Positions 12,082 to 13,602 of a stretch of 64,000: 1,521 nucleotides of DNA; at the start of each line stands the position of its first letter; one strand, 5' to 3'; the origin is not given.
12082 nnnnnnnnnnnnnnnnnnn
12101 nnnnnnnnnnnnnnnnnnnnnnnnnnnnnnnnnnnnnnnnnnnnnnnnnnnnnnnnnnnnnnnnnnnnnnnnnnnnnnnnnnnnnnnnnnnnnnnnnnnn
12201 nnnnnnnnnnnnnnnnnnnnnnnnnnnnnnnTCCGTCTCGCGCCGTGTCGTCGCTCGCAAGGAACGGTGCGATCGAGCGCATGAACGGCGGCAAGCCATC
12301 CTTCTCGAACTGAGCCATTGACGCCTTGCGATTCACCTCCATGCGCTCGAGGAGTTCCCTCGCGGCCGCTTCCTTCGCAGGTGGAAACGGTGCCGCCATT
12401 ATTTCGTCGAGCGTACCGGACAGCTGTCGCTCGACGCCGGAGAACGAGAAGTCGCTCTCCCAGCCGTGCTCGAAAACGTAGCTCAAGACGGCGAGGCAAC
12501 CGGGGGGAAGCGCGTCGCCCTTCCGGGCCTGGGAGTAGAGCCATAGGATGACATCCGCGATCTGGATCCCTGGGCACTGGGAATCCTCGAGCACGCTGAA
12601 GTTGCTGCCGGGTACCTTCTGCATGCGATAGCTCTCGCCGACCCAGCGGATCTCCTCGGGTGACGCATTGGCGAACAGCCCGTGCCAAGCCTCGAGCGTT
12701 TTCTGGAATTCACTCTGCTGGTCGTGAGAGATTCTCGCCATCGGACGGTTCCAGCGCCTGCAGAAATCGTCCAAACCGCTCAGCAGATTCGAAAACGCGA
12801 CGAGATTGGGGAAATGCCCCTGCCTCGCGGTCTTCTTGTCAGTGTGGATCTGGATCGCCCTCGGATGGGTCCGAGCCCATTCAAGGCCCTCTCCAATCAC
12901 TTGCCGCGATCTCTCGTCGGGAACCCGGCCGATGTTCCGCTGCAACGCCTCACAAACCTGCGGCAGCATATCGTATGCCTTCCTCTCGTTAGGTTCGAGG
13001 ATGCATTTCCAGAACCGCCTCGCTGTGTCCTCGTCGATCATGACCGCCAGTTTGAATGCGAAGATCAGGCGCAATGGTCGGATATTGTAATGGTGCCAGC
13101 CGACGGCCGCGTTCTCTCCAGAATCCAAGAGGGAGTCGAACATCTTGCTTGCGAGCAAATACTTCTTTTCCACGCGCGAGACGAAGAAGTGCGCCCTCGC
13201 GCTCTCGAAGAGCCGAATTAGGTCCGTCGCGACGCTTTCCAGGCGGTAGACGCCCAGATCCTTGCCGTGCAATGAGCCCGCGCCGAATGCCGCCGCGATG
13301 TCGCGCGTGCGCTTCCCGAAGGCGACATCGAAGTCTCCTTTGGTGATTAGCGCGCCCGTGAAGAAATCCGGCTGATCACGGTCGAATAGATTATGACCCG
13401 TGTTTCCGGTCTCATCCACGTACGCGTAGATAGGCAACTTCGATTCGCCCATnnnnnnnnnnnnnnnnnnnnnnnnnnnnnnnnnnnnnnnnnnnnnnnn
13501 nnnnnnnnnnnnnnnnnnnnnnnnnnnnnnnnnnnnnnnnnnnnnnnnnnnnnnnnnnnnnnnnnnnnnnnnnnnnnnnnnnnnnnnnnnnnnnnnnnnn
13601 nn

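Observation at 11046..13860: tRNA-Asn-anchored low-GC islet with convergent AbiJ-like (NTD4/HEPN-like) and DUF3800 genes: candidate uncharacterised defence module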

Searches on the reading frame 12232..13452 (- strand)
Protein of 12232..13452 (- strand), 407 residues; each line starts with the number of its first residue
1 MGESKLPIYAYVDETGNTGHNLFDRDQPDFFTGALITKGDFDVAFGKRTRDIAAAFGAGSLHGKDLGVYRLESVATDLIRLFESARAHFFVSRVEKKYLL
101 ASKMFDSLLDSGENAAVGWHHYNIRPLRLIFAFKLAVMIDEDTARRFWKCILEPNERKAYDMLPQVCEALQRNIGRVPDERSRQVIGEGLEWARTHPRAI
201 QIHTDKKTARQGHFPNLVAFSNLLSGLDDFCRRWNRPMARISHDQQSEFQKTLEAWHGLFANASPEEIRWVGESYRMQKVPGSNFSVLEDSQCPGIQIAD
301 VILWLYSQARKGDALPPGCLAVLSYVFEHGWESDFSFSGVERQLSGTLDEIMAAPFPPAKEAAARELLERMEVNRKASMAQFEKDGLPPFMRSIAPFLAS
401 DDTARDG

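Call 5: search_protein_families(library=pfam, proteins=[window:12232-13452:-], max_evalue=1)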
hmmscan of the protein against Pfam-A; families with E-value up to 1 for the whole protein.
seq(407 aa): 1 family
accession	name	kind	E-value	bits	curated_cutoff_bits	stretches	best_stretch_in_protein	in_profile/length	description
PF12686.12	DUF3800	-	5.7e-05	24.3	21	1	9-308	1-148/149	Protein of unknown function (DUF3800)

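Call 6: search_protein_families(library=padloc, proteins=[window:12232-13452:-], max_evalue=1)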
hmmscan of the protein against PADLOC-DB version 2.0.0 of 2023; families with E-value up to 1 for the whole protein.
seq(407 aa): 0 families

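Call 11: search_protein_families(library=ncbifam, proteins=[window:12232-13452:-], max_evalue=0.1)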
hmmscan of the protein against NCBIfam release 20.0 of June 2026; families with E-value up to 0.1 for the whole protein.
window:12232-13452:- (407 aa): 0 families

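Call 12: search_protein_families(library=phrogs, proteins=[window:12232-13452:-], max_evalue=0.1)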
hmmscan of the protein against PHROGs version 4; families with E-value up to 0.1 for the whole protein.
window:12232-13452:- (407 aa): 1 family
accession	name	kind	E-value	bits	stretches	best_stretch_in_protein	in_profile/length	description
phrog_12991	-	unknown function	9.4e-07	29.3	1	11-110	6-105/360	-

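Call 14: search_solved_structures(query=window:12232-13452:-, max_evalue=1)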
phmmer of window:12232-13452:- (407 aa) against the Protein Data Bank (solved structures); distinct sequences matched with E-value up to 1: 4.
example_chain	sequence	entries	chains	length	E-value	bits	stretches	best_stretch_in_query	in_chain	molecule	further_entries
4pjr_A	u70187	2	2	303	8.1e-05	24.9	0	172-229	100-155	Pentatricopeptide repeat protein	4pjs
5orm_A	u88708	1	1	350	0.00012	24.4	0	173-229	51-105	cPPR-Telo1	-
5orq_A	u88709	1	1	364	0.00013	24.3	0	172-229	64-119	cPPR-Telo1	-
4ldf_A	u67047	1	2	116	0.89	11.6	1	161-237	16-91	GCN5 like acetylase + bromodomain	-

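Call 22: find_homologous_proteins(query=window:12232-13452:-)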
Query window:12232-13452:- (407 aa): 240 proteins with E <= 0.001 among 7574 candidates; the best 120 are listed.
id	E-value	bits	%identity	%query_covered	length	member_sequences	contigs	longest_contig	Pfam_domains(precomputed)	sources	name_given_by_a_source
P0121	1.5e-205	701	72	100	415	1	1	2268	-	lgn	-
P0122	4.5e-184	630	66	99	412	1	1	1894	PF12686.13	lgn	-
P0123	8.3e-182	623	78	82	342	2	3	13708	-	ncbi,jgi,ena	jgi:hypothetical protein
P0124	8.2e-180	616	66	96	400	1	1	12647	PF12686.13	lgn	-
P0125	5.2e-177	607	65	97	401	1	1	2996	-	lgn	-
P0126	1.5e-175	602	80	78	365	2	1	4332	-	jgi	jgi:hypothetical protein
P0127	1.7e-175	602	63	97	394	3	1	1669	-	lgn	-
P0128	6.4e-172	590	65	97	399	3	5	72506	PF12686.13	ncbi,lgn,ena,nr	ncbi:MAG: DUF3800 domain-containing protein [Hyphomicrobium aestuarii]|nr:DUF3800 domain-containing 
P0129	1.3e-170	586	63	96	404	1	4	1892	PF12686.13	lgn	-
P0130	2.1e-168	579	62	100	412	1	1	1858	-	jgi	jgi:hypothetical protein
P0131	2.1e-168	579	62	96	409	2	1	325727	PF12686.13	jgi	-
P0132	5.1e-168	577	62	96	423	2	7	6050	PF12686.13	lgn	-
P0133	7.2e-168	577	60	96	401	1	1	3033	PF12686.13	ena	-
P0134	8.5e-168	577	61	97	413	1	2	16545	PF12686.13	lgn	-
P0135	1.9e-167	575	60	99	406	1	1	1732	PF12686.13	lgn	-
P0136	3.5e-167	575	61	96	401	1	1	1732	PF12686.13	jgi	jgi:hypothetical protein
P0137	5.4e-166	571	59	99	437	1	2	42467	PF12686.13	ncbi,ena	-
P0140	1.6e-165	569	60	96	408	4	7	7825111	-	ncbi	ncbi:hypothetical protein ACVWZZ_004170 [Bradyrhizobium sp. LM6.10]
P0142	2.9e-165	568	61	97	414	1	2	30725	PF12686.13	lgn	-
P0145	5.3e-164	564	60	96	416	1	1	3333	PF12686.13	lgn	-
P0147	1.7e-163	562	61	96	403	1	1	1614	PF12686.13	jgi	jgi:hypothetical protein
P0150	8.5e-163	560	60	97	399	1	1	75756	PF12686.13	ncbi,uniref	ncbi:DUF3800 domain-containing protein [Salinarimonas sp. NSM]|uniref:DUF3800 domain-containing prot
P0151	1.3e-162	559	59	96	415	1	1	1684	PF12686.13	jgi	jgi:Protein of unknown function (DUF3800)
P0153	2.7e-162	558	58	97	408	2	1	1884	PF12686.13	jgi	-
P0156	2.4e-160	552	57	97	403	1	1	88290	PF12686.13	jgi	jgi:Protein of unknown function (DUF3800)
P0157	1.9e-159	549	60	97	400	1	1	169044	PF12686.13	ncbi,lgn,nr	ncbi:MAG: hypothetical protein GC190_10115 [Alphaproteobacteria bacterium]|nr:hypothetical protein [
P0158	3.6e-159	548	57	99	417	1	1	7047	PF12686.13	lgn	-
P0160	9.0e-158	544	59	96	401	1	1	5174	PF12686.13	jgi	-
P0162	2.9e-157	542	58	97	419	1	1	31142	PF12686.13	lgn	-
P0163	3.1e-157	542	58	96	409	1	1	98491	PF12686.13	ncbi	-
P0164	3.2e-157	542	58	99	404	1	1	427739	PF12686.13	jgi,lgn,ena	-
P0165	6.7e-157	541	60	97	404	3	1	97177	PF12686.13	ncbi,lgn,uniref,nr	ncbi:hypothetical protein QO004_005011 [Rhizobium mesoamericanum]|uniref:DUF3800 domain-containing p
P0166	2.5e-156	539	57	97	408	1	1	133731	PF12686.13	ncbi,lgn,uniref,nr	ncbi:MAG TPA: DUF3800 domain-containing protein [Pseudolabrys sp.]|uniref:DUF3800 domain-containing 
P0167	7.5e-156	537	58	96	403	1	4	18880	PF12686.13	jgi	jgi:hypothetical protein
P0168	1.2e-155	537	60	96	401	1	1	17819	PF12686.13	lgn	-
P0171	1.9e-155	536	58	99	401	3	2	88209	PF12686.13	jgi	jgi:hypothetical protein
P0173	4.8e-155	535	59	96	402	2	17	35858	PF12686.13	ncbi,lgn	ncbi:MAG: DUF3800 domain-containing protein [Phreatobacter sp.]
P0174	8.5e-154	530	56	98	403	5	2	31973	PF12686.13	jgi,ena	-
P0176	1.2e-153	530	59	97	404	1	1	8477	PF12686.13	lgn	-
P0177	5.7e-153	528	57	100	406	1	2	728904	PF12686.13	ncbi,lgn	ncbi:DUF3800 domain-containing protein (plasmid) [Rhizobium leguminosarum]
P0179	9.3e-153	527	56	97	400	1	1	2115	PF12686.13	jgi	jgi:hypothetical protein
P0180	9.9e-152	524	56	97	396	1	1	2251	PF12686.13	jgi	jgi:hypothetical protein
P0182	2.6e-151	522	55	97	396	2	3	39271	PF12686.13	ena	-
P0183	8.4e-151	521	58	99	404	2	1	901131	PF12686.13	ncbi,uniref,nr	ncbi:DUF3800 domain-containing protein (plasmid) [Rhizobium leguminosarum bv. trifolii]|uniref:DUF38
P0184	1.0e-150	520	55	98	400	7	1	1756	PF12686.13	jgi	jgi:hypothetical protein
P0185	1.5e-150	520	57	97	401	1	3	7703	PF12686.13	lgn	-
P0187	1.1e-149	517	54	97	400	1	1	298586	PF12686.13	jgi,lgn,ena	-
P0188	3.2e-149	515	54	97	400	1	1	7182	PF12686.13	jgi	jgi:hypothetical protein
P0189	1.1e-148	514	55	96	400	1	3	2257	PF12686.13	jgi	jgi:hypothetical protein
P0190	2.1e-148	513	56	97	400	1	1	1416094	PF12686.13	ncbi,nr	ncbi:MAG: DUF3800 domain-containing protein [Rhodospirillaceae bacterium]|nr:DUF3800 domain-containi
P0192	3.8e-148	512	54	97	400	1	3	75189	PF12686.13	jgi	jgi:hypothetical protein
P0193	9.5e-148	511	57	97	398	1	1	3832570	PF12686.13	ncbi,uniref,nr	ncbi:DUF3800 domain-containing protein [Terasakiella sp. SH-1]|uniref:DUF3800 domain-containing prot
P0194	1.2e-147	510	56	97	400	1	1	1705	PF12686.13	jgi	jgi:hypothetical protein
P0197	7.6e-147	508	54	97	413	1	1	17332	PF12686.13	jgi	jgi:hypothetical protein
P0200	1.2e-146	507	55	97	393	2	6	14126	PF12686.13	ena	-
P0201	1.8e-146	506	55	96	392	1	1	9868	PF12686.13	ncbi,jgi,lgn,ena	-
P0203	3.1e-146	506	55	96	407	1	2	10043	PF12686.13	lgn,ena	-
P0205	3.6e-146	505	55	97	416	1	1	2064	PF12686.13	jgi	jgi:Protein of unknown function (DUF3800)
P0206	2.9e-145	502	54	98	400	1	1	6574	PF12686.13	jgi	jgi:hypothetical protein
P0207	3.1e-145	502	54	97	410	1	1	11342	PF12686.13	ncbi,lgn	-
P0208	5.0e-145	502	55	97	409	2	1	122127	PF12686.13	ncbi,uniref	ncbi:DUF3800 domain-containing protein [Bradyrhizobium sp.]|uniref:DUF3800 domain-containing protein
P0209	1.4e-144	500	55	97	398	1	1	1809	PF12686.13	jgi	jgi:hypothetical protein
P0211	3.0e-144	499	53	99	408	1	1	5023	PF12686.13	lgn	-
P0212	3.6e-144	499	55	97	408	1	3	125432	PF12686.13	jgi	jgi:hypothetical protein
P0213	4.2e-144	499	55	99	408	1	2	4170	PF12686.13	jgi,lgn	jgi:hypothetical protein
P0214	7.2e-144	498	54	98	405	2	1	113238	PF12686.13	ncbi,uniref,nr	ncbi:DUF3800 domain-containing protein [Aureimonas sp. N4]|uniref:DUF3800 domain-containing protein 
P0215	8.4e-144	498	54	96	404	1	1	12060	PF12686.13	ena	-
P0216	1.4e-143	497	54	97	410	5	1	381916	PF12686.13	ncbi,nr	ncbi:hypothetical protein XH81_16410 [Bradyrhizobium sp. CCBAU 25360]|nr:hypothetical protein [Brady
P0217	1.8e-143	496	52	99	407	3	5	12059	PF12686.13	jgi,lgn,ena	-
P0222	2.6e-141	489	54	96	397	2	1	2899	PF12686.13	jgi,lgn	jgi:hypothetical protein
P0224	4.3e-141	489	53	98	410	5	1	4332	PF12686.13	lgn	-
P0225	7.4e-141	488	54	97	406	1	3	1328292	PF12686.13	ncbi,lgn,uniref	ncbi:DUF3800 domain-containing protein [Hyphococcus sp.]|uniref:DUF3800 domain-containing protein n=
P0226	1.5e-140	487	55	95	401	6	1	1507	PF12686.13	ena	-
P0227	2.0e-140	486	54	97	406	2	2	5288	PF12686.13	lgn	-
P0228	2.8e-140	486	53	97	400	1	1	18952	PF12686.13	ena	-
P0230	3.5e-140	486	54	97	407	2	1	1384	PF12686.13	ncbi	-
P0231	9.6e-140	484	52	99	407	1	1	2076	PF12686.13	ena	-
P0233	2.6e-139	483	54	96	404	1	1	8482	PF12686.13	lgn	-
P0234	8.8e-139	481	52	99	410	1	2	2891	PF12686.13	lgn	-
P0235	1.6e-138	480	54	95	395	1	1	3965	PF12686.13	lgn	-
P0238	1.1e-137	477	52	99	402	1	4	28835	PF12686.13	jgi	jgi:hypothetical protein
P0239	2.6e-137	476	51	97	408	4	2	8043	PF12686.13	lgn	-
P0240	3.6e-137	476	54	97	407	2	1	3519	PF12686.13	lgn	-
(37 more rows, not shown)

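Call 45: find_encoding_contigs(protein=P0140, flank=8000, max_places=3)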
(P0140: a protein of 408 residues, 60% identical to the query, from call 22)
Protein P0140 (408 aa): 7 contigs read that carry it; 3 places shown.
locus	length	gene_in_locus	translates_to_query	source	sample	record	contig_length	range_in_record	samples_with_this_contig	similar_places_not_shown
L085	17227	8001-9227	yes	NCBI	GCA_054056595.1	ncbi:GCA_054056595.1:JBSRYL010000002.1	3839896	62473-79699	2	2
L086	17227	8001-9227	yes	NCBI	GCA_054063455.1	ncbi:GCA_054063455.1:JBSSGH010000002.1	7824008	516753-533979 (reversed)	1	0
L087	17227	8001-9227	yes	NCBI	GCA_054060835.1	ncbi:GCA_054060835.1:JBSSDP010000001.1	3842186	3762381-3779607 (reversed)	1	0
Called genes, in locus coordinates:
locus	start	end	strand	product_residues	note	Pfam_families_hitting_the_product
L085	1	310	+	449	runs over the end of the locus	PF01554:MatE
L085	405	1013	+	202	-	PF01323:DSBA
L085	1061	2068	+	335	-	PF02558:ApbA, PF08546:ApbA_C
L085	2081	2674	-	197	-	PF13442:Cytochrome_CBB3 (faint), PF00034:Cytochrom_C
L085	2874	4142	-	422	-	PF23500:DUF7133 (faint), PF22807:TrAA12, PF07995:GSDH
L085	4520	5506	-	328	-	PF01073:3Beta_HSD, PF01370:Epimerase, PF02719:Polysacc_synt_2, PF04321:RmlD_sub_bind, PF13460:NAD_binding_10 (weak), PF16363:GDP_Man_Dehyd, PF07993:NAD_binding_4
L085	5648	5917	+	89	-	-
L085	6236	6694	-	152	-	-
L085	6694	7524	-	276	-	-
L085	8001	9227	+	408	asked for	-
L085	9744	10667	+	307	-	PF00085:Thioredoxin, PF13098:Thioredoxin_2 (weak), PF13905:Thioredoxin_8 (weak), PF14559:TPR_19, PF14561:TPR_20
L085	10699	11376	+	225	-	PF02190:LON_substr_bdg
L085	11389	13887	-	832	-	PF03707:MHYT, PF12860:PAS_7, PF00990:GGDEF, PF00563:EAL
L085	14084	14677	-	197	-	PF01292:Ni_hydr_CYTB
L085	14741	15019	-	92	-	PF13670:PepSY_2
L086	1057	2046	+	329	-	PF02558:ApbA, PF08546:ApbA_C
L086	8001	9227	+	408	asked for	-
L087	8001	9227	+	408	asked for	-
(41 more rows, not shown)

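Call 47: predict_structure(alignment_id=A2)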
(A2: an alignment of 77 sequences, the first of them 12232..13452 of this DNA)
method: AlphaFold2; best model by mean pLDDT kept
length: 407 residues; sequences in the alignment: 77
mean_pLDDT: 89.5   pTM: 0.85
mean pLDDT of the five models: 89.5, 88.9, 88.8, 88.7, 88.4
residues with pLDDT >= 90: 275; 70-90: 104; 50-70: 18; < 50: 10
segments of 3 or more residues with pLDDT < 50: 400-407
pLDDT, mean of each block of 10 residues (from residue 1): 81 85 85 97 96 88 91 96 98 94 92 82 89 95 94 91 97 96 95 93 74 83 95 95 87 92 91 89 94 95 96 95 98 95 86 88 91 90 85 59 45
secondary structure, 60 per line:
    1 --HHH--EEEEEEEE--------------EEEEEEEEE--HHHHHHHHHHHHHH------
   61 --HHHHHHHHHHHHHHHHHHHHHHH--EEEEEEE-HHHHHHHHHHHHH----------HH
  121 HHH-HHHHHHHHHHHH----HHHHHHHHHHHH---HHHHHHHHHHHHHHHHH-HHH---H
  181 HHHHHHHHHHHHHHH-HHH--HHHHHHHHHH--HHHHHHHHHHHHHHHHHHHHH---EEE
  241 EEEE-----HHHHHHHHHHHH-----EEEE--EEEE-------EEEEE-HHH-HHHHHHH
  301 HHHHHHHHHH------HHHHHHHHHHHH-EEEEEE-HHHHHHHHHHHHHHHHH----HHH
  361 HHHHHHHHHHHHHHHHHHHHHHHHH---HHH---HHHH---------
elements in order: E8-15 E30-38 H41-54 H63-85 E88-94 H96-108 H119-123 H125-136 H141-152 H156-172 H180-195 H202-211 H214-234 E238-244 H250-261 E267-270 E273-276 E284-288 H294-310 H317-328 E330-335 H337-353 H358-385 H395-398

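Call 51: fold_search(model_id=the predicted structure, library=pdb)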
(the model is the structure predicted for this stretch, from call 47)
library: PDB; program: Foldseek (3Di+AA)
matches with E <= 10: 583; with E <= 0.001: 0
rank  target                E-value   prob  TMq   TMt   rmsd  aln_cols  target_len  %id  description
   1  1v4t                  6.4e-02  0.14  0.17  0.16  15.8       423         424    9  Crystal structure of human glucokinase (released 2004-03-30)
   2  3cyj_A                9.2e-02  0.07  0.13  0.13  19.9       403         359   14  Crystal structure of a mandelate racemase/muconate lactonizing enzyme-like protein from Rubrobacter xylanophilus (released 2008-05-06)
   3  8tmc_A                1.0e-01  0.14  0.11  0.12  23.2       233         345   13  Cryo-EM structure of CorA in complex with conformation-specific synthetic antibody C12 and 20 mM MgCl2, State MG20-2 (released 2025-02-12)
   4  8hr7_K                1.0e-01  0.12  0.13  0.08  16.5       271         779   14  Structure of RdrA-RdrB complex (released 2023-02-01)
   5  8hr7_B                2.0e-01  0.08  0.13  0.08  20.5       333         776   13  Structure of RdrA-RdrB complex (released 2023-02-01)
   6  8uky_C                3.7e-01  0.10  0.12  0.22  18.0       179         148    8  Crystal structure of BAK in complex with inhibiting antibody 14G6 (released 2024-04-10)
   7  9w7t_A                3.9e-01  0.11  0.14  0.07  18.9       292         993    9  SuperFi Cas9 - 20nt sgRNA - DNA ternary complex Class B (released 2025-12-31)
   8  8hr7_C                4.1e-01  0.07  0.12  0.07  16.6       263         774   12  Structure of RdrA-RdrB complex (released 2023-02-01)
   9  9e2x_3                4.6e-01  0.14  0.09  0.06  16.3       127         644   11  Cryo-EM structure of yeast CMG helicase stalled at G4-containing DNA template, state 2 (released 2025-03-19)
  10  9e2y_4                4.6e-01  0.12  0.09  0.06  16.9       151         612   10  Cryo-EM structure of yeast CMG helicase stalled at G4-containing DNA template, state 3 (released 2025-03-26)
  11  8hr7_M                4.8e-01  0.06  0.10  0.06  17.5       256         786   11  Structure of RdrA-RdrB complex (released 2023-02-01)
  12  9ceu_P                5.1e-01  0.06  0.12  0.10  19.4       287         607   13  Spizellomyces punctatus Fanzor (SpuFz) State 1 (released 2024-09-11)
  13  8b9d_3                5.4e-01  0.15  0.09  0.07  15.8       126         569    9  Human replisome bound by Pol Alpha (released 2023-08-09)
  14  8q6p_5                5.7e-01  0.13  0.10  0.12  10.6       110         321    9  X. laevis CMG dimer bound to dimeric DONSON - MCM ATPase (released 2023-10-18)
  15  9ync_A                5.7e-01  0.03  0.11  0.03  31.2       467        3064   11  Motor domains of phi-like human dynein-1 bound to dynactin-p150glued and LIS1 (released 2026-01-28)
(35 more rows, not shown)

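Call 52: search_solved_structures(query=A2, max_evalue=10)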
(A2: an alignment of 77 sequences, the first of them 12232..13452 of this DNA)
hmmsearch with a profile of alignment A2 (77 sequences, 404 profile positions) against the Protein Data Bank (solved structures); distinct sequences matched with E-value up to 10: 9.
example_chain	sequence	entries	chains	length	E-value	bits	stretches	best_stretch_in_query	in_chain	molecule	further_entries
6een_C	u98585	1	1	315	1.6e-12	50.4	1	185-230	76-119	Designer Pentatricopeptide Protein dPPR10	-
4wn4_A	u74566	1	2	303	5.6e-09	38.7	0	182-228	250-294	Pentatricopeptide repeat protein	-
6een_A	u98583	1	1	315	6.9e-08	35.1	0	178-230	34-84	Designer Pentatricopeptide Protein dPPR10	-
5orq_A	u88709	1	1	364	6.8e-07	31.9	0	176-230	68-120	cPPR-Telo1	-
5orm_A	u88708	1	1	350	7.1e-07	31.8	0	175-230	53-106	cPPR-Telo1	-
6een_B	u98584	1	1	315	1.7e-06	30.6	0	178-230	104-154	Designer Pentatricopeptide Protein dPPR10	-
4pjr_A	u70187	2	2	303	3.9e-06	29.4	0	175-230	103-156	Pentatricopeptide repeat protein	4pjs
4ozs_A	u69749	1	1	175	0.0046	19.3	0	178-230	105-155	Alpha solenoid protein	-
4qan_A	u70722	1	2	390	0.47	12.6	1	184-274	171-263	hypothetical protein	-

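Call 55: fold_search(model_id=the predicted structure, library=viral)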
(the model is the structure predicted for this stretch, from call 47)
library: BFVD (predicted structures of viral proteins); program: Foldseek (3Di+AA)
matches with E <= 10: 740; with E <= 0.001: 0
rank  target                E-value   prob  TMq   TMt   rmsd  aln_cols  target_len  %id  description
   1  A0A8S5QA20            1.6e-03  1.00  0.34  0.42  13.1       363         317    9  Uncharacterized protein [Siphoviridae sp. ct5qs5]
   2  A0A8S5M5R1            1.2e-02  1.00  0.40  0.62   5.7       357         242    9  DUF3800 domain-containing protein [Siphoviridae sp. ctPJC19]
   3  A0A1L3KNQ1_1          1.4e-02  0.13  0.08  0.03  31.5       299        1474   13  (no name in the UniProt tables at hand)
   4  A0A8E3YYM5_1          3.0e-02  0.14  0.11  0.05  20.7       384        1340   12  (no name in the UniProt tables at hand)
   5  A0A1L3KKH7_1          3.5e-02  0.11  0.11  0.05  31.9       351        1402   11  (no name in the UniProt tables at hand)
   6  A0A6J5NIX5            3.5e-02  0.08  0.11  0.06  18.9       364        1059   12  Uncharacterized protein [uncultured Caudovirales phage]
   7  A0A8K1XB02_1          4.3e-02  0.13  0.13  0.06  36.2       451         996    8  (no name in the UniProt tables at hand)
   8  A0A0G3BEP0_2          5.9e-02  0.12  0.10  0.05  17.3       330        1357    8  Genome polyprotein [Ampivirus A1]
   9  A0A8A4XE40            5.9e-02  0.08  0.10  0.07  29.2       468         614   10  Nonstructural protein [Turdus hortulorum parvoviridae sp.]
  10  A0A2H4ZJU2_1          5.9e-02  0.08  0.09  0.07  29.5       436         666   12  Nonstructural polyprotein (Fragment) [Norovirus GI]
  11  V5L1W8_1              6.9e-02  0.12  0.11  0.05  27.4       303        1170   10  Gp1 [Picalivirus D]
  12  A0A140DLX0            7.3e-02  0.09  0.09  0.06  24.3       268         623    9  (no name in the UniProt tables at hand)
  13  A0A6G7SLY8            7.7e-02  0.10  0.09  0.10  18.7       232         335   15  (no name in the UniProt tables at hand)
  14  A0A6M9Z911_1          7.7e-02  0.08  0.12  0.08  23.9       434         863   13  RNA-directed RNA polymerase (Fragment) [Riboviria sp.]
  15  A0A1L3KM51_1          7.7e-02  0.08  0.10  0.05  37.1       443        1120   11  (no name in the UniProt tables at hand)
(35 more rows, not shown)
